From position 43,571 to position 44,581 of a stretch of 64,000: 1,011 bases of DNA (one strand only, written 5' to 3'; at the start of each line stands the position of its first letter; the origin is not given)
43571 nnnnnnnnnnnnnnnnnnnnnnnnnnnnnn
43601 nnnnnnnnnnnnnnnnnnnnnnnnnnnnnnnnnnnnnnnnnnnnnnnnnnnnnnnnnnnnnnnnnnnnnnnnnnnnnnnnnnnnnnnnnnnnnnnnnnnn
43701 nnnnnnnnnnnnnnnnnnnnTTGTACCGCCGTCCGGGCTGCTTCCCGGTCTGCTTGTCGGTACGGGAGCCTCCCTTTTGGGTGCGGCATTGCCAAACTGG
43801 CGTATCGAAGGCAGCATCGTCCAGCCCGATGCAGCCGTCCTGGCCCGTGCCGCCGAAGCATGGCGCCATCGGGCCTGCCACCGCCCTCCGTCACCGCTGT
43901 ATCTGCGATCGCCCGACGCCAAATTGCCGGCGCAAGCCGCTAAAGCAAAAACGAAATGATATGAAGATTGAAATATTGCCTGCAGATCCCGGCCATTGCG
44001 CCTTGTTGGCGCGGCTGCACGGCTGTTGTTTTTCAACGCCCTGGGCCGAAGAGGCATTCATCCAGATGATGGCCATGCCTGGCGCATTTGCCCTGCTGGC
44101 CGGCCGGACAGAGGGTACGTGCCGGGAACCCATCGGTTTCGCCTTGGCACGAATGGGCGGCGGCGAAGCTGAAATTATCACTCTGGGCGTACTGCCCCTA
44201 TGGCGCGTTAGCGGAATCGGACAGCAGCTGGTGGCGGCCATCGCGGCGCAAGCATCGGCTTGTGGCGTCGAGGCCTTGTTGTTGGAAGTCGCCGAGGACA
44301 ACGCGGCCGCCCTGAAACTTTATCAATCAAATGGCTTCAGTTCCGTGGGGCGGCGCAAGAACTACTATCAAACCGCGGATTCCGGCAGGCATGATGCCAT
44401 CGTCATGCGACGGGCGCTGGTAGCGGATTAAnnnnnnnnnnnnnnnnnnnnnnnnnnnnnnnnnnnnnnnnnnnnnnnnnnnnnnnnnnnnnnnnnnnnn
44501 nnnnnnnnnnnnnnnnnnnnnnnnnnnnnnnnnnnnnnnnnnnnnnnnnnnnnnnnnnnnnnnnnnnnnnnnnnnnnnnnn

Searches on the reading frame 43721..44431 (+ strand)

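Call 46: search_protein_families(library=pfam, max_evalue=0.00001, proteins=[window:43721-44431:+])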
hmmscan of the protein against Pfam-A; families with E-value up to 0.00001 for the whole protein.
window:43721-44431:+ (236 aa): 3 families
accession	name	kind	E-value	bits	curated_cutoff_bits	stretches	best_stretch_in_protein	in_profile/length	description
PF00583.31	Acetyltransf_1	-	8.4e-15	55.5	20.7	1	97-206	5-116/116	Acetyltransferase (GNAT) family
PF13508.13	Acetyltransf_7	-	3.1e-09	37.5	27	1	136-207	13-83/84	Acetyltransferase (GNAT) domain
PF13673.13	Acetyltransf_10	-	2.6e-06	27.9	23.6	1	135-212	40-113/128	Acetyltransferase (GNAT) domain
